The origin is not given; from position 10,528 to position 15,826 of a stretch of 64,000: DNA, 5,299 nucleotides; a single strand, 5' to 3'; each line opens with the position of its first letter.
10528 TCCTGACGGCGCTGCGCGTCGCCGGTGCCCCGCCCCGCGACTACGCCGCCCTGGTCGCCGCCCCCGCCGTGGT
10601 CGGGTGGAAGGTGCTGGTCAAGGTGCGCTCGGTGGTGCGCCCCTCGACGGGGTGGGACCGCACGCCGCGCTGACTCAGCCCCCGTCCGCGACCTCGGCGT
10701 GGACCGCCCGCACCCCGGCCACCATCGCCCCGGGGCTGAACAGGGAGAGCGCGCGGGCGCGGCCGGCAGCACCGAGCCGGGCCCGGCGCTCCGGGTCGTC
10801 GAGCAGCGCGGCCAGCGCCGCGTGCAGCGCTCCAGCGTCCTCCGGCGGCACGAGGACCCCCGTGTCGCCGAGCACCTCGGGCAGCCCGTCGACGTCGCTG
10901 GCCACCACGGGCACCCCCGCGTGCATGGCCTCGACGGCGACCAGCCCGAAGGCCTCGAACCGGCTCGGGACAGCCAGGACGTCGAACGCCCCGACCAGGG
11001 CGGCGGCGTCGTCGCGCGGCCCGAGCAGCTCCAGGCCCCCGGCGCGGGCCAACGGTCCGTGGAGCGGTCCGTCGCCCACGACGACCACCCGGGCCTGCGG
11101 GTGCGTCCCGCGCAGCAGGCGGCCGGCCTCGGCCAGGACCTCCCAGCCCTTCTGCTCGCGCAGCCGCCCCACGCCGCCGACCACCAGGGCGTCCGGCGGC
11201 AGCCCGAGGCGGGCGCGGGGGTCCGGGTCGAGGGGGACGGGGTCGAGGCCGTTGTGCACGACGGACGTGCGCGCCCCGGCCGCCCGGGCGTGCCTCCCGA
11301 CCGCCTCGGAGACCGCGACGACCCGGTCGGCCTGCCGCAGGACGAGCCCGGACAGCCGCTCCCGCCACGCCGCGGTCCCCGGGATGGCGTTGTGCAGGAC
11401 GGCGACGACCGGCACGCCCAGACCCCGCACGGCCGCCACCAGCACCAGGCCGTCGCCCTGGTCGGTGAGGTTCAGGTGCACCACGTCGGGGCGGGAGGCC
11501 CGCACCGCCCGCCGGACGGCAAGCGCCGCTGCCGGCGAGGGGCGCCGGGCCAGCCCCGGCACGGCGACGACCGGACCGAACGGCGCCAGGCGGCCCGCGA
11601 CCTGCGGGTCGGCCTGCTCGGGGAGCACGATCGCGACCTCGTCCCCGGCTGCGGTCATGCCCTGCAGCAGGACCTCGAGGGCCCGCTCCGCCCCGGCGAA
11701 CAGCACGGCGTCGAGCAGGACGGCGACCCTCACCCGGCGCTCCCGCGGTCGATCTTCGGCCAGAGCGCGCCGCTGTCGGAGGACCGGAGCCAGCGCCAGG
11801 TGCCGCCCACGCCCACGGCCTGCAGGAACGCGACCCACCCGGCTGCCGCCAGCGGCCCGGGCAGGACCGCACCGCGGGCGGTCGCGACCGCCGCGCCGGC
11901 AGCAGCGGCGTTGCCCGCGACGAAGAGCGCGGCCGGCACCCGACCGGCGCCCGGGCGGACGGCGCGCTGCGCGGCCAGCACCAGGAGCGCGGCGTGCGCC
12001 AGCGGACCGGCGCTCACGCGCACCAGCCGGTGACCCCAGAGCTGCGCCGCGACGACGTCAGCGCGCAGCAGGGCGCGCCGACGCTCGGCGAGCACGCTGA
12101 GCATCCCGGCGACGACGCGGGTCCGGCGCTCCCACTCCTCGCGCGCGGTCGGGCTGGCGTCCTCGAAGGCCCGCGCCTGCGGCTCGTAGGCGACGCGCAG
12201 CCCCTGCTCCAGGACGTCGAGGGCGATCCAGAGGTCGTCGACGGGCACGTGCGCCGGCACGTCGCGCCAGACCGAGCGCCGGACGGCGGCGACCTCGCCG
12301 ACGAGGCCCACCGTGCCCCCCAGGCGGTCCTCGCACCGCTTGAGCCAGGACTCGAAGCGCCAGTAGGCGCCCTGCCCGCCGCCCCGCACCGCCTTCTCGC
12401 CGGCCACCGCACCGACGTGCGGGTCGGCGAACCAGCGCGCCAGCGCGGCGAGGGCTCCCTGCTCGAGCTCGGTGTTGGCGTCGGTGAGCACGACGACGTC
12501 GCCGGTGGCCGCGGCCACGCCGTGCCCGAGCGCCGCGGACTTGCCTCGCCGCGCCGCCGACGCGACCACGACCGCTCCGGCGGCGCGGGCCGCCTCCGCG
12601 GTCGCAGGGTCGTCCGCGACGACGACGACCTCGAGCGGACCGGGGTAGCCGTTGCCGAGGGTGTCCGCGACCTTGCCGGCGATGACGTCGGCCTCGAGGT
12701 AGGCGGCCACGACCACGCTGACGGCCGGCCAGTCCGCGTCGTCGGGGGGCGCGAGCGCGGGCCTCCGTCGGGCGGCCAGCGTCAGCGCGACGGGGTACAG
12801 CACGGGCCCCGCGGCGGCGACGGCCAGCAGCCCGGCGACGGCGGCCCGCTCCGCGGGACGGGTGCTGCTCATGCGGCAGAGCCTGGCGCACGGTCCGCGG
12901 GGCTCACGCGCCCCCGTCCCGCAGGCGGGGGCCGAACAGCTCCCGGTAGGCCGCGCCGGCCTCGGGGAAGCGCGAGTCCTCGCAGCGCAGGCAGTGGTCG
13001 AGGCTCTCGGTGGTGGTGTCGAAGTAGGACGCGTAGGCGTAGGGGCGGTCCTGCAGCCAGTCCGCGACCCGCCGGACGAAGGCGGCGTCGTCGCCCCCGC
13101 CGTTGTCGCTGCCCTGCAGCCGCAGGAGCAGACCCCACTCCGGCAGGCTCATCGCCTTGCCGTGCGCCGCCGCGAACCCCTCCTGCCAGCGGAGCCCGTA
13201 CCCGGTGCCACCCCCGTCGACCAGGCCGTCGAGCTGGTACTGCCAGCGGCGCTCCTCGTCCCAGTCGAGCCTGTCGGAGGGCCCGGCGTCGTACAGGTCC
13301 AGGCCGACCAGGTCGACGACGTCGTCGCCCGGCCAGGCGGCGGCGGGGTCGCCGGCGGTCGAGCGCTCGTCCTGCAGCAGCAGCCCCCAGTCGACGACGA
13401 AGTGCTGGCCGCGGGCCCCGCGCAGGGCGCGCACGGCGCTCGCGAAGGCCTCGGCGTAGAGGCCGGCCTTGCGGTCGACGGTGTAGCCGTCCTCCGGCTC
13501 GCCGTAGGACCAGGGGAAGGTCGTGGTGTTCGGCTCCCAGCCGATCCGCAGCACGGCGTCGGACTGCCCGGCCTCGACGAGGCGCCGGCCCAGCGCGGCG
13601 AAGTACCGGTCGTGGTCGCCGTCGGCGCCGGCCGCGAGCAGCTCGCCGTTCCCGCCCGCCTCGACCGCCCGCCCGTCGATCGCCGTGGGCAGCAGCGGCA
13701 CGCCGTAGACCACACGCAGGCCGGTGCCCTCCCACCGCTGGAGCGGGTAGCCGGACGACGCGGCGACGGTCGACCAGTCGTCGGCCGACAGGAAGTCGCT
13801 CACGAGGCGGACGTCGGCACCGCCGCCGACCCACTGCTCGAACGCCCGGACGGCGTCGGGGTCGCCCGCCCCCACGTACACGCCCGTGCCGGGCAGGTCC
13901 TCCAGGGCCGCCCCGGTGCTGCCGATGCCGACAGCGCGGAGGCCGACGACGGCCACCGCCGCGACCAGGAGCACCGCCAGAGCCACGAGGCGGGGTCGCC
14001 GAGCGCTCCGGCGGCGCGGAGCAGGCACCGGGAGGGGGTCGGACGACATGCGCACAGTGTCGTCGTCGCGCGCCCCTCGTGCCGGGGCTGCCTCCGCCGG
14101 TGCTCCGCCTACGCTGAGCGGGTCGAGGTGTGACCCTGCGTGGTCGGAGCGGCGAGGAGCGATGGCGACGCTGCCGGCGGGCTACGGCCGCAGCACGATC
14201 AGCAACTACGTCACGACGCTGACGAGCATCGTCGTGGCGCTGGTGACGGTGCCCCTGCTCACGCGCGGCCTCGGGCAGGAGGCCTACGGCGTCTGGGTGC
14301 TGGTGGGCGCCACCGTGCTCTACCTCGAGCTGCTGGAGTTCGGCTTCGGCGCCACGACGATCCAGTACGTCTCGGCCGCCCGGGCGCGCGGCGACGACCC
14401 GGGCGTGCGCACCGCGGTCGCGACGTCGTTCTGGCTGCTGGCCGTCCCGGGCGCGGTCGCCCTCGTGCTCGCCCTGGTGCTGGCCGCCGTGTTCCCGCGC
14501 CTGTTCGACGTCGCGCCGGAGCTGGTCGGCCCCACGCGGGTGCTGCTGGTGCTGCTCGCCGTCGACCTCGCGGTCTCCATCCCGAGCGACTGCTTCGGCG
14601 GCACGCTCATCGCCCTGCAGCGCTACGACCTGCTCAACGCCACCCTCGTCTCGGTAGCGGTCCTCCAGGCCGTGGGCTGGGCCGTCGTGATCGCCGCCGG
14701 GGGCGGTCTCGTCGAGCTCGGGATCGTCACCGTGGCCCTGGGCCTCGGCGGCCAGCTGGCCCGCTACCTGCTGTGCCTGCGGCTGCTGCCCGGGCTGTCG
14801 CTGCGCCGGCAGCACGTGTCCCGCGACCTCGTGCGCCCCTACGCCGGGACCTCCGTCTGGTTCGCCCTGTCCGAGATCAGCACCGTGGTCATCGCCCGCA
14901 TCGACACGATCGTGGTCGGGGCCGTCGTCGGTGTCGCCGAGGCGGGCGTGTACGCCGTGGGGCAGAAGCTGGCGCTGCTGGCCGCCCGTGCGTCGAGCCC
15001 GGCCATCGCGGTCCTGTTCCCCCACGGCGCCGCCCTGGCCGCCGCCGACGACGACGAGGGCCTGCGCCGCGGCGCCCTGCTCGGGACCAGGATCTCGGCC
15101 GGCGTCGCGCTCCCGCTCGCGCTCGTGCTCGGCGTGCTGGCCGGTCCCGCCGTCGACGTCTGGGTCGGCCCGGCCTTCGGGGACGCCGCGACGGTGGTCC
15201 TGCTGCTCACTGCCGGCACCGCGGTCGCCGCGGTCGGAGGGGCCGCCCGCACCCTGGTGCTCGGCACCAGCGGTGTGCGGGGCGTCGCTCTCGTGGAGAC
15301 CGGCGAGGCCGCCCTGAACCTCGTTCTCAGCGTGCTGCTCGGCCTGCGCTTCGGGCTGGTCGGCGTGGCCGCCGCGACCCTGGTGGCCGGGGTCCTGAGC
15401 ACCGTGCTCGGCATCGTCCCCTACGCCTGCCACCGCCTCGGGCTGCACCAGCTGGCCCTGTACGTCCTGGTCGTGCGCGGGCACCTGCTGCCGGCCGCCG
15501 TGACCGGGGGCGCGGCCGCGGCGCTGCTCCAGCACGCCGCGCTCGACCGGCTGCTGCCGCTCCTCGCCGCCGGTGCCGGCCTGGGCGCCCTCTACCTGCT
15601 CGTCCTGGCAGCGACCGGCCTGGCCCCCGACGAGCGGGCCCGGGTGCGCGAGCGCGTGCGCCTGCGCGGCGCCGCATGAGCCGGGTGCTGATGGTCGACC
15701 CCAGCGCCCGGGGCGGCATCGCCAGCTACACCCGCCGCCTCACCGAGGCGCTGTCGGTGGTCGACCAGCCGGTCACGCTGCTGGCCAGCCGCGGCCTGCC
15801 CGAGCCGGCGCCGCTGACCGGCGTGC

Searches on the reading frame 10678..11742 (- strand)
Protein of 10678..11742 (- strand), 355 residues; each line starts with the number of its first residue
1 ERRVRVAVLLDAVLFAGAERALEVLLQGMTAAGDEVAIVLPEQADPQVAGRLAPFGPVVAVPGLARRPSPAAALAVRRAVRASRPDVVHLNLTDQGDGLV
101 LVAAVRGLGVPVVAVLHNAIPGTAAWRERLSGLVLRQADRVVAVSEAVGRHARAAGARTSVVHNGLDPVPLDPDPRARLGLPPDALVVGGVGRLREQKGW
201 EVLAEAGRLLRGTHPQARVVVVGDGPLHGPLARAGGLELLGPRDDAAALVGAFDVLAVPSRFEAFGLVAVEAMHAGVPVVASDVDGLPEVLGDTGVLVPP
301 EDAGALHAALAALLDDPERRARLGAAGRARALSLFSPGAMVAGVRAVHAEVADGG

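Call 17: find_related_loci(query=window:10678-11742:-, collection=genome_contigs, flank=10000)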
Query window:10678-11742:- (355 aa) in genome_contigs; peptide patterns used: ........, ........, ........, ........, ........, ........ (x = any residue, [..] = any of these).
600 stretches matched a pattern (row limit reached: there are more); 11 encode a relative of the query (tblastn E <= 1e-3); 11 distinct loci.
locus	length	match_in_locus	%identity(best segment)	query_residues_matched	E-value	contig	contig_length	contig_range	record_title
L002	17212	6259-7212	47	5-320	5e-58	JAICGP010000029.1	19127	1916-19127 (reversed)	MAG: Thermoleophilia bacterium isolate CK_bin.5 k141_1766233_length_19127_cov_46.1195, whole genome shotgun sequence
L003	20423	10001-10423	37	176-304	4e-15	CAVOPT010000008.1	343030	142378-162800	MAG: uncultured delta proteobacterium isolate MFD00032.bin.1.221 genome assembly, contig: contig_36069, whole genome sho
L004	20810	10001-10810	31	108-352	1e-14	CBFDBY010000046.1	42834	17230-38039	MAG TPA_asm: uncultured Phycisphaerae bacterium isolate SRR6194934_binner12_Refined_67 genome assembly, contig: ERZ78139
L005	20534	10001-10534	36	176-335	6e-13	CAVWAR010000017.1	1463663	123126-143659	MAG: uncultured Actinomycetes bacterium isolate MFD03804.bin.1.265 genome assembly, contig: contig_8008, whole genome sh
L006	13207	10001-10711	30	134-355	6e-13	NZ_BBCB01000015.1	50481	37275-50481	Salidesulfovibrio brasiliensis JCM 12178, whole genome shotgun sequence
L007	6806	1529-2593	28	6-313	2e-12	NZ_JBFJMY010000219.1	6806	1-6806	MAG: Hydrogenophaga sp. isolate Mix_sand17.2022.03.Z.4 k141_160904_length_6806_cov_10.0000, whole genome shotgun sequenc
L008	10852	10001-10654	34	138-329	3e-11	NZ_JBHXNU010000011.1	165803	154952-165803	Rhodococcus sp. NPDC058532 NPDC058532_323_G12.ctg-0011, whole genome shotgun sequence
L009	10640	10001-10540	33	165-321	1e-8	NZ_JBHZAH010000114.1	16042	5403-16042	Rhodococcus sp. NPDC059234 NPDC059234_387_C2.ctg-0114, whole genome shotgun sequence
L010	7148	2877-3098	39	242-315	3e-8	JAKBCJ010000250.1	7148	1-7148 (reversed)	MAG: Proteobacteria bacterium isolate ZJ7.bin13 NODE_13518_length_7148_cov_3.358638, whole genome shotgun sequence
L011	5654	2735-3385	31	109-302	3e-7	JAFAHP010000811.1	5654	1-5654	MAG: Alphaproteobacteria bacterium isolate CP_BE_BS_24 BE_BS_k147_6210155, whole genome shotgun sequence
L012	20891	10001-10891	28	4-329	3e-5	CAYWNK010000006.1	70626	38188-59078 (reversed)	MAG TPA_asm: uncultured Planctomycetaceae bacterium isolate binchicken_co366_43 genome assembly, contig: NODE_155_length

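Call 21: find_homologous_proteins(query=window:10678-11742:-, max_evalue=1e-30)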
Query window:10678-11742:- (355 aa): 104 proteins with E <= 1e-30 among 8000 candidates.
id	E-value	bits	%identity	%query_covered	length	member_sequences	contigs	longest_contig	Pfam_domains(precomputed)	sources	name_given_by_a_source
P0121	9.6e-210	714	100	99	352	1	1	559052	PF00534.27,PF13579.13,PF13524.13,PF13439.13,PF20706.4,PF13692.13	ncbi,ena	-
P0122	3.6e-170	584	85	99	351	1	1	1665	PF00534.27,PF13579.13,PF13524.13,PF13439.13,PF20706.4,PF13692.13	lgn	-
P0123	1.6e-117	411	65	99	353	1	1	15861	PF00534.27,PF13579.13,PF13524.13,PF13439.13,PF20706.4,PF13692.13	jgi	jgi:glycosyltransferase involved in cell wall biosynthesis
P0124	3.9e-117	409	67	97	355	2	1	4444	PF00534.27,PF13579.13,PF13524.13,PF13439.13,PF20706.4,PF13692.13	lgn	-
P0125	1.3e-106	375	60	98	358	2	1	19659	PF00534.27,PF13579.13,PF13439.13,PF20706.4,PF13692.13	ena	-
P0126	2.2e-90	321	56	98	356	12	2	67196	PF00534.27,PF13439.13,PF20706.4,PF13692.13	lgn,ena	-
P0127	3.8e-86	308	55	98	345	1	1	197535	PF00534.27,PF13579.13,PF13524.13,PF13439.13,PF20706.4,PF13692.13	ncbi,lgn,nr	ncbi:MAG: glycosyltransferase family 4 protein [Frankiaceae bacterium]|nr:glycosyltransferase family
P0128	4.0e-85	304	53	98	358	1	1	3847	PF00534.27,PF13439.13,PF20706.4,PF13692.13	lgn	-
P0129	7.7e-82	293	52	98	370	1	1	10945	PF00534.27,PF13439.13,PF20706.4,PF13692.13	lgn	-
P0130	1.5e-81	292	54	90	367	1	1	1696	PF00534.27,PF13439.13,PF20706.4,PF13692.13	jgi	-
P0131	5.0e-79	284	54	91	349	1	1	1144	PF00534.27,PF13439.13,PF20706.4,PF13692.13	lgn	-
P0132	5.9e-79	284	51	99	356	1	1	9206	PF00534.27,PF13524.13,PF13439.13,PF20706.4,PF13692.13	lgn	-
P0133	2.3e-77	279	50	98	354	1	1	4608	PF00534.27,PF13524.13,PF13439.13,PF20706.4,PF13692.13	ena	-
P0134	1.3e-76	276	48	94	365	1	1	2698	PF00534.27,PF13524.13,PF13439.13,PF20706.4,PF13692.13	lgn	-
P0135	2.8e-75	272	51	98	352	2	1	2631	PF00534.27,PF13439.13,PF20706.4,PF13692.13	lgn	-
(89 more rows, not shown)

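Call 22: find_encoding_contigs(protein=P0121, flank=10000, max_places=5)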
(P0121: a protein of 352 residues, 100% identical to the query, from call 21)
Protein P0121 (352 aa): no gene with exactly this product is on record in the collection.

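Call 23: list_cluster_members(proteins=[P0121, P0020])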
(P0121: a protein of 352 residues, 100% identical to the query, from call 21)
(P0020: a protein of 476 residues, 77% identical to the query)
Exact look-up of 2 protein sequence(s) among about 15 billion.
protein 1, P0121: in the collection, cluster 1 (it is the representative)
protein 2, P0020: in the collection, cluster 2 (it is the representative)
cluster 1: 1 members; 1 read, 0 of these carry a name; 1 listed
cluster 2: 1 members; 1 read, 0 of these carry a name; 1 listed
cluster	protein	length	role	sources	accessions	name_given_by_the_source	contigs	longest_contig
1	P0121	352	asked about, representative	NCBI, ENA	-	-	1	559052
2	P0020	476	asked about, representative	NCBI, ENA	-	-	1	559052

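Call 25: find_encoding_contigs(protein=P0127, flank=10000, max_places=3)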
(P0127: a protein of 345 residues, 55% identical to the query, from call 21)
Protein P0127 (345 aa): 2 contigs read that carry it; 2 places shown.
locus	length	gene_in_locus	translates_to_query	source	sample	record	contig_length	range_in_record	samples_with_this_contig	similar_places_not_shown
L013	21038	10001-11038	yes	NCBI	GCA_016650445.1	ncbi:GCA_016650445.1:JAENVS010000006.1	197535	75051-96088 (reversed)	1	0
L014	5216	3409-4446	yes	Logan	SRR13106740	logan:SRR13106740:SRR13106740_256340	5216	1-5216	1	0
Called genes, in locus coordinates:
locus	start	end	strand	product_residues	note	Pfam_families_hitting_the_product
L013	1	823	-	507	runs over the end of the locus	PF01943:Polysacc_synt, PF13440:Polysacc_synt_3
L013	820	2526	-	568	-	PF12697:Abhydrolase_6 (weak), PF00561:Abhydrolase_1 (faint), PF12146:Hydrolase_4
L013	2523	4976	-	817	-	PF22666:Glyco_hydro_2_N2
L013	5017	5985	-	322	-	PF08893:DUF1839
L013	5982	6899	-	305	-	-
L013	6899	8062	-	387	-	PF02771:Acyl-CoA_dh_N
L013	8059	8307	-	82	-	-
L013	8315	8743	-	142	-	PF01648:ACPS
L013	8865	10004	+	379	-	PF00535:Glycos_transf_2, PF13641:Glyco_tranf_2_3, PF13632:Glyco_trans_2_3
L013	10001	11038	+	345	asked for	PF13439:Glyco_transf_4, PF13579:Glyco_trans_4_4, PF20706:GT4-conflict, PF00534:Glycos_transf_1, PF13692:Glyco_trans_1_4, PF13524:Glyco_trans_1_2 (weak)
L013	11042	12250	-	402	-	PF13641:Glyco_tranf_2_3, PF00535:Glycos_transf_2, PF13632:Glyco_trans_2_3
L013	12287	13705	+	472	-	PF04932:Wzy_C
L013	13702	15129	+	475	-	PF02706:Wzz (weak), PF10609:ParA, PF01656:CbiA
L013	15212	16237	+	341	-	PF01757:Acyl_transf_3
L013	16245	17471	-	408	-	PF02156:Glyco_hydro_26 (weak)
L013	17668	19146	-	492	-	PF13231:PMT_2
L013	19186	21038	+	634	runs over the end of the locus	PF13196:DUF4012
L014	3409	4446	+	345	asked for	PF13439:Glyco_transf_4, PF13579:Glyco_trans_4_4, PF20706:GT4-conflict, PF00534:Glycos_transf_1, PF13692:Glyco_trans_1_4, PF13524:Glyco_trans_1_2 (weak)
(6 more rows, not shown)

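Call 33: search_protein_families(library=pfam, max_evalue=0.001, proteins=[window:10678-11742:-])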
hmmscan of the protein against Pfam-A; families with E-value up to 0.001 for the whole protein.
window:10678-11742:- (355 aa): 6 families
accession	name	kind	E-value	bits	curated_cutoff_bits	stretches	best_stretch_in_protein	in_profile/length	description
PF13692.12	Glyco_trans_1_4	-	8e-30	104.4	27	1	187-316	3-142/142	Glycosyl transferases group 1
PF00534.26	Glycos_transf_1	-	1.2e-29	103.5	26.4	1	176-329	6-171/172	Glycosyl transferases group 1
PF13439.12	Glyco_transf_4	-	6e-22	78.9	28.5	1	17-168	3-168/170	Glycosyltransferase Family 4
PF13579.12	Glyco_trans_4_4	-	3.5e-16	60.4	29.7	1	17-165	2-158/158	Glycosyl transferase 4-like domain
PF20706.3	GT4-conflict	-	9.1e-12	45.1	26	1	125-304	134-330/385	Family 4 Glycosyltransferase in conflict systems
PF13524.12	Glyco_trans_1_2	-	1.2e-06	28.9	25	1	270-335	68-133/144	Glycosyl transferase-like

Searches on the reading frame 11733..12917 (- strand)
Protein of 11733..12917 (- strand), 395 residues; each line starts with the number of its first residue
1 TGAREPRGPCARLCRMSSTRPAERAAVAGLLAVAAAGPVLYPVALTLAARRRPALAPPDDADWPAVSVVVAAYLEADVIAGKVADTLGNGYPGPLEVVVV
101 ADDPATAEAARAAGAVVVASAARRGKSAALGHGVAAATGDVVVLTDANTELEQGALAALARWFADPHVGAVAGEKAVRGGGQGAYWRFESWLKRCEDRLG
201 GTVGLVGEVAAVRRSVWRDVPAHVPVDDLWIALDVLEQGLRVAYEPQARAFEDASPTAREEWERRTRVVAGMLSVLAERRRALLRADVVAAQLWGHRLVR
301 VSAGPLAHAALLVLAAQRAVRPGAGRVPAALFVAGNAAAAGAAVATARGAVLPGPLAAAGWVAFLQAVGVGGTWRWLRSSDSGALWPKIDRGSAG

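Call 33: search_protein_families(library=pfam, max_evalue=0.001, proteins=[window:11733-12917:-])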
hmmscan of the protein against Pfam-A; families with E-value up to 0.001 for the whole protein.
window:11733-12917:- (395 aa): 4 families
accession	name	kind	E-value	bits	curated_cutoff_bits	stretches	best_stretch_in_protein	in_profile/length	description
PF13641.12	Glyco_tranf_2_3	-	8e-16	59.2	27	1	64-258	1-216/230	Glycosyltransferase like family 2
PF00535.33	Glycos_transf_2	-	9.1e-16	58.7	23.3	1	67-191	1-137/168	Glycosyl transferase family 2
PF13632.12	Glyco_trans_2_3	-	3.3e-13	50.3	27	1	142-314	2-177/198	Glycosyl transferase family group 2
PF13506.12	Glyco_transf_21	-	1.8e-05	24.7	21.7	1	124-178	16-70/174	Glycosyl transferase family 21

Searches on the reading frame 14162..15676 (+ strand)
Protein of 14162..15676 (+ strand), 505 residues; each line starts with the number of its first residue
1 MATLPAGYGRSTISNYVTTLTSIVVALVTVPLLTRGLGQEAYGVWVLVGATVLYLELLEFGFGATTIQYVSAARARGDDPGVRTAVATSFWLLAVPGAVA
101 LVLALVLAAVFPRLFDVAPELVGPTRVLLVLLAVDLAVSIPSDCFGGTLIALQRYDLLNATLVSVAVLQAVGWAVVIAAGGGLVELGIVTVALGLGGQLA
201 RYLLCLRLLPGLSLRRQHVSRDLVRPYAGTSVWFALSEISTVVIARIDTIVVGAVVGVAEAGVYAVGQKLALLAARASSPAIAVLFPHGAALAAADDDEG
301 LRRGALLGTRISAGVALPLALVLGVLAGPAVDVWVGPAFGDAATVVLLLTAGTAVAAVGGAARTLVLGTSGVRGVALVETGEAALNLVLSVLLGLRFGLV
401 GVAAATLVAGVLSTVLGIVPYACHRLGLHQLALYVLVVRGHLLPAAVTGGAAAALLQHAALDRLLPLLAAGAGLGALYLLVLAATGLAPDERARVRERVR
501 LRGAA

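Call 15: find_encoding_contigs(protein=window:14162-15676:+, flank=10000, max_places=5)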
Protein window:14162-15676:+ (505 aa): no gene with exactly this product is on record in the collection.

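Call 33: search_protein_families(library=pfam, max_evalue=0.001, proteins=[window:14162-15676:+])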
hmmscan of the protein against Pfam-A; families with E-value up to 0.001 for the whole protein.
window:14162-15676:+ (505 aa): 2 families
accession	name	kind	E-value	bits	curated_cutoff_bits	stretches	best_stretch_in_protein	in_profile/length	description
PF13440.11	Polysacc_synt_3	-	9.6e-16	58.3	23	1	32-340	1-289/293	Polysaccharide biosynthesis protein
PF01943.22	Polysacc_synt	-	2e-15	57.4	28.2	1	10-287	3-268/274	Polysaccharide biosynthesis protein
